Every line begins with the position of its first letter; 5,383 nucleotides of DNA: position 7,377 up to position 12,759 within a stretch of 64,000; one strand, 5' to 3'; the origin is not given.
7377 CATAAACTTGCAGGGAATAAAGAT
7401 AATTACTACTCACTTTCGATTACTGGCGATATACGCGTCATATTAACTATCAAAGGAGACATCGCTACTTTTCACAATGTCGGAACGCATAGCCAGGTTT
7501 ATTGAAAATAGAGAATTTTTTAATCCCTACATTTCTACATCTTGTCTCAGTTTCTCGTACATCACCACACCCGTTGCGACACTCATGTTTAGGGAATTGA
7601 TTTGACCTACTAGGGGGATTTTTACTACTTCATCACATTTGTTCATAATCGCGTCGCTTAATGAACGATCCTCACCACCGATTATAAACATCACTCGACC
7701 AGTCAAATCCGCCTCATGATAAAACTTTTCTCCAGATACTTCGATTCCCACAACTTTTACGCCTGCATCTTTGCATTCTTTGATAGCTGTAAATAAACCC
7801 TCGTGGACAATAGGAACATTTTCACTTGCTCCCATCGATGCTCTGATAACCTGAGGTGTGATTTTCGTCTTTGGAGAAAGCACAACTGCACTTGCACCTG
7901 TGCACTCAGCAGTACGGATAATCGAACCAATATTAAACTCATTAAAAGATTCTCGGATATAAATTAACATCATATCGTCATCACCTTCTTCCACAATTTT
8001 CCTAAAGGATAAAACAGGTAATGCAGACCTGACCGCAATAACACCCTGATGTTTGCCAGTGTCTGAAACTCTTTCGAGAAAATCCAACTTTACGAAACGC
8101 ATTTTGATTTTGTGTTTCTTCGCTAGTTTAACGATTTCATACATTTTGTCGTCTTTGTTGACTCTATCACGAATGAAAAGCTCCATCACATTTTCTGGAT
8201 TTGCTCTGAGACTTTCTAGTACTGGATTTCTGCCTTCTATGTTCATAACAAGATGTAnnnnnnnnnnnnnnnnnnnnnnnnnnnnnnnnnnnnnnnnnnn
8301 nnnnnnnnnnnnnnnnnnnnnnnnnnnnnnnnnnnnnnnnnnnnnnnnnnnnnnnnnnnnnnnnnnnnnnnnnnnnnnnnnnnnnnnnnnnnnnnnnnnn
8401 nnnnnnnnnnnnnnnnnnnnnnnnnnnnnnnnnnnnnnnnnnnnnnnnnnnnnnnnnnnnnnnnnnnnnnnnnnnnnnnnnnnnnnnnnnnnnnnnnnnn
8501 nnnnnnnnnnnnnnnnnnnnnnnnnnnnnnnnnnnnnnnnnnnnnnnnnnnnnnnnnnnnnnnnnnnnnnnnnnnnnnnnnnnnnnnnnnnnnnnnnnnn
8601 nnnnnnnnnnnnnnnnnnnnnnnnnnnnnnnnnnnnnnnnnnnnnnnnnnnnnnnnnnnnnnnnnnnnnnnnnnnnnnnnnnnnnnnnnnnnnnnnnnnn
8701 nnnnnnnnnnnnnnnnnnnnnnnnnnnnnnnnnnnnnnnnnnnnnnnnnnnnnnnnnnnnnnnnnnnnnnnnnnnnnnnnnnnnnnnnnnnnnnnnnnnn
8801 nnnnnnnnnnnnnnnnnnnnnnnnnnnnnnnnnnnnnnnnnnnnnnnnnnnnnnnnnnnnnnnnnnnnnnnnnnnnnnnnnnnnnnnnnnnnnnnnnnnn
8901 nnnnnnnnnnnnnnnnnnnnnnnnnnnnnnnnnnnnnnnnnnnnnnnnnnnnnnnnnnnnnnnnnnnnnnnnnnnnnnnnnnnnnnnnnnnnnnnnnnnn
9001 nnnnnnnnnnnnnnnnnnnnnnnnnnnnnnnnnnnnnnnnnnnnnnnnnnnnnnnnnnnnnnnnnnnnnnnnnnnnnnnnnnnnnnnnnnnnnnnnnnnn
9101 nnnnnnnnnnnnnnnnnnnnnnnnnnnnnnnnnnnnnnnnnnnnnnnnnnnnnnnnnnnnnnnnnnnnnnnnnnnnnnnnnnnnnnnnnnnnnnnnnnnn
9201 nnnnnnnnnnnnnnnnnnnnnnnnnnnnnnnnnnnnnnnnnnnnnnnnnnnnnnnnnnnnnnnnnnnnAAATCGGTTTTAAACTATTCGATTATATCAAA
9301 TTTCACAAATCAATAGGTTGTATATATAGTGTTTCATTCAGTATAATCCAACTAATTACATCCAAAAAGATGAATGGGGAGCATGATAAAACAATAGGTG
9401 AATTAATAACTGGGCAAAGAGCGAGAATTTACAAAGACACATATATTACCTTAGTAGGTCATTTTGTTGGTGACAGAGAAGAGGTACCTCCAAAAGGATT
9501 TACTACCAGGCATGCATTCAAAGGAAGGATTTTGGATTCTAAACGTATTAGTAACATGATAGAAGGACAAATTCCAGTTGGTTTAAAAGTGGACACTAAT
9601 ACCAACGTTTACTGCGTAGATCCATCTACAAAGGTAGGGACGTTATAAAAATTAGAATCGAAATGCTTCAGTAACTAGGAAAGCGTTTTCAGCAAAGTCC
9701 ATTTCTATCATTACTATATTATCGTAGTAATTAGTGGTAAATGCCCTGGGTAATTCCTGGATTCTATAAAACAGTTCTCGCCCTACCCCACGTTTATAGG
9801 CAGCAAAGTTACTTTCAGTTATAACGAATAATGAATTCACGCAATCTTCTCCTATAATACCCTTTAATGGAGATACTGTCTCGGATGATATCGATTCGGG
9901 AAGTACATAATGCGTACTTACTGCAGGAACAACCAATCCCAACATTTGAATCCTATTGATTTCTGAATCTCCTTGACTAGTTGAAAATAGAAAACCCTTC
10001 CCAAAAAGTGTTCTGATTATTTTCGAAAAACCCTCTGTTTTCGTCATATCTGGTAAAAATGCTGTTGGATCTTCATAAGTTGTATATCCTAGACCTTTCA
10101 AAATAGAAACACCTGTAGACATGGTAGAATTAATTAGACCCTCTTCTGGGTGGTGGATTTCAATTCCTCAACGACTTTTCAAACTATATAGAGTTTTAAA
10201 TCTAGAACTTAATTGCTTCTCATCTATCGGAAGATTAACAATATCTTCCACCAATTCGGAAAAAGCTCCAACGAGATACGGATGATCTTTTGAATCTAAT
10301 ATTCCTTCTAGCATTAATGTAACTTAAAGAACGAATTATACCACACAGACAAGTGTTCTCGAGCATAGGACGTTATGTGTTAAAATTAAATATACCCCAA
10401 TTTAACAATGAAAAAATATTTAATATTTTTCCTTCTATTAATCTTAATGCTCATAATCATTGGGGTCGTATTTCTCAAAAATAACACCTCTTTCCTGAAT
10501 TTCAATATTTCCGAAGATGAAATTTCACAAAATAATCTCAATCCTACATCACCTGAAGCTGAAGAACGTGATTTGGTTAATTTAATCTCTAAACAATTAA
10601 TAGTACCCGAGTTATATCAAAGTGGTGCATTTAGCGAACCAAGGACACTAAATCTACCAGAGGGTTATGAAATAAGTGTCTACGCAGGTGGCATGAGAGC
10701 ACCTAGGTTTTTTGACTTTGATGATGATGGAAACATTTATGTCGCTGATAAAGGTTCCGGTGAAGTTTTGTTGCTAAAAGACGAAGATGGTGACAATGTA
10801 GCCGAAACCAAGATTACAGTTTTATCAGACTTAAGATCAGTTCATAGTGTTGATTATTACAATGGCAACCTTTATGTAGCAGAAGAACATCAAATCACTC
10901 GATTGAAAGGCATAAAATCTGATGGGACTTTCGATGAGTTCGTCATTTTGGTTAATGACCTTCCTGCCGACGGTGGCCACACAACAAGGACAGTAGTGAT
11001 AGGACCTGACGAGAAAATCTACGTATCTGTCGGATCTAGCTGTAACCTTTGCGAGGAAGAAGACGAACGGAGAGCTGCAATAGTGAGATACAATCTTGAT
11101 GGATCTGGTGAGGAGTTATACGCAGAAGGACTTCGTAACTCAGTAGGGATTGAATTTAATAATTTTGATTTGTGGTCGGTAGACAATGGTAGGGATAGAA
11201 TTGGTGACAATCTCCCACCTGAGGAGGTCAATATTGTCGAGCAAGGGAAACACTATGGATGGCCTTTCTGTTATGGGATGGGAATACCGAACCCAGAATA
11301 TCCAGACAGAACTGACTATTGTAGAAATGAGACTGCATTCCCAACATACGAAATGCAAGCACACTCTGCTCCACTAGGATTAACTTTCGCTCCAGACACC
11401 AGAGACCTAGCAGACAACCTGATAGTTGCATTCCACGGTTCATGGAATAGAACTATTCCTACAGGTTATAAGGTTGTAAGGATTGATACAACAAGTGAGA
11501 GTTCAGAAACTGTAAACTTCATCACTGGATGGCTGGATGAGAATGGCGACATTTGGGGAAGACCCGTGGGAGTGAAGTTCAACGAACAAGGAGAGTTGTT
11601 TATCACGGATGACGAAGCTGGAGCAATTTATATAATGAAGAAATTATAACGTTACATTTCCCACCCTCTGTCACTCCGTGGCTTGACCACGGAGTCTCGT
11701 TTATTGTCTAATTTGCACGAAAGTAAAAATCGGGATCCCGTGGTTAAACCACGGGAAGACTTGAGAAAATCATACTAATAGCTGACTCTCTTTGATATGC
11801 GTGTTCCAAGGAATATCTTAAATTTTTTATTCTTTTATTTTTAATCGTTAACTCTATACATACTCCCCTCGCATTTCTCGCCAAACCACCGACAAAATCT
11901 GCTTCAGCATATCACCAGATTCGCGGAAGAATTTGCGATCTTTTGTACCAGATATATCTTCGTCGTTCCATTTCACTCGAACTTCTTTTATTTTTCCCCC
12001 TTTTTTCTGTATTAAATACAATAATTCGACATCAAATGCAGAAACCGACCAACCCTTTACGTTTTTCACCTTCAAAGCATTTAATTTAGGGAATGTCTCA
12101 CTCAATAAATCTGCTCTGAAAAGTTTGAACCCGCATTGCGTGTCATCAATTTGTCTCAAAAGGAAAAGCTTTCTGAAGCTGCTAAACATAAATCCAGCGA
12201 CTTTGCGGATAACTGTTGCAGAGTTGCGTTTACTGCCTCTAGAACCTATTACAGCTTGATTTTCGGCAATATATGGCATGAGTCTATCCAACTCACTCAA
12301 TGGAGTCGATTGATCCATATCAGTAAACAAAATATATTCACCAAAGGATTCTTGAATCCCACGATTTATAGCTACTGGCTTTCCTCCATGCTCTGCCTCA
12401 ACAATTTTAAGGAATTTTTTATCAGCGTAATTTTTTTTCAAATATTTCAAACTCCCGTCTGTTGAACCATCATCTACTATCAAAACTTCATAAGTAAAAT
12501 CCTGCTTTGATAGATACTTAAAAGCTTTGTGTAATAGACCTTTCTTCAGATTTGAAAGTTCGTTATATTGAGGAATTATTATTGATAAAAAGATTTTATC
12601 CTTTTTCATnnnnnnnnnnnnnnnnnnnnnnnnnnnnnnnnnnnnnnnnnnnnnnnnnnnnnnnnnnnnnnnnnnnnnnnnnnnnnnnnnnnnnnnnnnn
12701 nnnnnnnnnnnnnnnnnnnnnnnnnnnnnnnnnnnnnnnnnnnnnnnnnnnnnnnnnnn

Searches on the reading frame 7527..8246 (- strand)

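Call 17: search_protein_families(library=pfam, proteins=[window:7527-8246:-], max_evalue=0.01)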
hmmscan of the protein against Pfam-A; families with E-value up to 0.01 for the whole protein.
window:7527-8246:- (239 aa): 2 families
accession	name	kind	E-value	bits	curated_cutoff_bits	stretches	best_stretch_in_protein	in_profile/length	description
PF00588.24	SpoU_methylase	-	6.4e-34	117.5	29.7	1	95-230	4-142/142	SpoU rRNA Methylase family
PF08032.17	SpoU_sub_bind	-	6e-16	59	22.8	1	3-73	2-70/76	RNA 2'-O ribose methyltransferase substrate binding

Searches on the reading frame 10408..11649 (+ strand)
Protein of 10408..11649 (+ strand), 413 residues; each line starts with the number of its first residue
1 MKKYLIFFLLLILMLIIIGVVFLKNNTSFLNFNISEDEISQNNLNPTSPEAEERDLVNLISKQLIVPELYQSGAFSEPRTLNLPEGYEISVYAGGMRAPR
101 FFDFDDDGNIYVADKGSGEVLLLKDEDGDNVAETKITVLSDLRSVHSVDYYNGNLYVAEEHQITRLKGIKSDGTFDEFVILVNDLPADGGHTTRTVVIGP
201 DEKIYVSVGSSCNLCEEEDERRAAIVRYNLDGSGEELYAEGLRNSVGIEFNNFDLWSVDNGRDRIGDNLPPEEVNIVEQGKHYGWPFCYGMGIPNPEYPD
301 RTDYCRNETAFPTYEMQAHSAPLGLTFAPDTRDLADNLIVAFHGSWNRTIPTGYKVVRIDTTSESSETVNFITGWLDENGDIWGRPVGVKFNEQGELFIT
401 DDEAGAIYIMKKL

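Call 55: search_protein_families(library=pfam, proteins=[window:10408-11649:+], max_evalue=1)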
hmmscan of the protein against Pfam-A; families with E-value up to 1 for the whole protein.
window:10408-11649:+ (413 aa): 6 families
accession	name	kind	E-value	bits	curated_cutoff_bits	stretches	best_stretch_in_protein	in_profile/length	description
PF07995.17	GSDH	-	2.2e-11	44.1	25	1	161-292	82-227/332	Glucose / Sorbosone dehydrogenase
PF23500.1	DUF7133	-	2.5e-11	43.9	27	1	80-260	8-205/385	Domain of unknown function (DUF7133)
PF22807.2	TrAA12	-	1.4e-09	37.2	30.9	1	305-411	267-379/463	TrAA12-like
PF01436.27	NHL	-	5.2e-06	26.7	20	1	99-120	4-25/28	NHL repeat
PF21959.2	DUF6923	-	0.18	12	27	0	104-168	94-159/234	Repeat of unknown function (DUF6923)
PF03380.19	DUF282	-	0.98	9.8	22.8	0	288-312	13-32/38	Caenorhabditis protein of unknown function, DUF282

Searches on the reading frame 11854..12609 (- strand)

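Call 55: search_protein_families(library=pfam, proteins=[window:11854-12609:-], max_evalue=1)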
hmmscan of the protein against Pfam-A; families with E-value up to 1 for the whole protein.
window:11854-12609:- (251 aa): 5 families
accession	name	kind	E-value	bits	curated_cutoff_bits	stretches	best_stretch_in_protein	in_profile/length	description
PF00535.33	Glycos_transf_2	-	2.7e-23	83.2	23.3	1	9-172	1-167/168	Glycosyl transferase family 2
PF10111.15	Glyco_tranf_2_2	-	1.6e-07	31.6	27.3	1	9-110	1-102/276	Glycosyltransferase like family 2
PF13704.12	Glyco_tranf_2_4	-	0.01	16.8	27.5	1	26-99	7-81/98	Glycosyl transferase family 2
PF15167.11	DUF4581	-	0.08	13.6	27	1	101-170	54-116/131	Domain of unknown function (DUF4581)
PF13733.12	Glyco_transf_7N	-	0.21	11.7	27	1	8-48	49-88/134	N-terminal region of glycosyl transferase group 7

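Call 84: search_protein_families(library=ncbifam, proteins=[window:11854-12609:-], max_evalue=1)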
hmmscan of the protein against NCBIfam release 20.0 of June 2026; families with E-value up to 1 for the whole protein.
window:11854-12609:- (251 aa): 23 families
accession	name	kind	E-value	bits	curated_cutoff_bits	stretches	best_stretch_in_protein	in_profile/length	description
NF007482.0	PRK10073.1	equivalog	1e-15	57.6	423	1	1-114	1-110/334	glycosyltransferase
NF041875.1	EPS_EpsD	equivalog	1.3e-15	57.6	370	1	8-110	1-100/325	exopolysaccharide biosynthesis glycosyltransferase EpsD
NF007986.1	PRK10714.1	equivalog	1.3e-14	53.9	529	1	8-169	8-169/316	undecaprenyl-phosphate 4-deoxy-4-formamido-L-arabinose transferase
TIGR03937.1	PgaC_IcaA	equivalog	9.8e-12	44.5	422.3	1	6-144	45-182/407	poly-beta-1,6-N-acetyl-D-glucosamine synthase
NF047683.1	TeichurnBiosyTuaG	equivalog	2.2e-11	43.9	400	1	1-119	1-116/252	teichuronic acid biosynthesis protein TuaG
TIGR04283.1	glyco_like_mftF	equivalog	6.4e-11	42.3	182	1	8-127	1-110/221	TIGR04283 family arsenosugar biosynthesis glycosyltransferase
NF047588.1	GlcsyltransPgfSStrep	equivalog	3.8e-10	39.5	500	1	8-165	3-160/308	glycosyltransferase PgfS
NF038302.1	EPS_HpsE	equivalog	2.8e-09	36.4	300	1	8-101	3-98/307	hormogonium polysaccharide biosynthesis glycosyltransferase HpsE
NF050050.1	ProtGlycPglI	equivalog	3.9e-08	33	500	1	7-114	3-108/306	GalNAc(5)-diNAcBac-PP-undecaprenol beta-1,3-glucosyltransferase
TIGR04182.1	glyco_TIGR04182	equivalog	6.2e-07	29.1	325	1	9-171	3-158/293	S-layer glycoprotein N-glycosyltransferase AglJ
NF038299.1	EPS_HpsN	equivalog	7.3e-07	28.5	425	1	8-102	3-94/317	hormogonium polysaccharide biosynthesis glycosyltransferase HpsN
NF041391.1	DPhHxTase_Halo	equivalog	9.9e-07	27.9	375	1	40-171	25-152/213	dolichyl-phosphate hexose transferase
TIGR04009.1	wcaE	equivalog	1.1e-06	28.1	369.2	1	7-97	2-90/248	colanic acid biosynthesis glycosyltransferase WcaE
TIGR03111.1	glyc2_xrt_Gpos1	hypoth_equivalog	2.2e-06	26.8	363.95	1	8-139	51-181/439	TIGR03111 family XrtG-associated glycosyltransferase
TIGR04242.1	nodulat_NodC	equivalog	5.6e-06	25.6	550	1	9-111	51-153/395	chitooligosaccharide synthase NodC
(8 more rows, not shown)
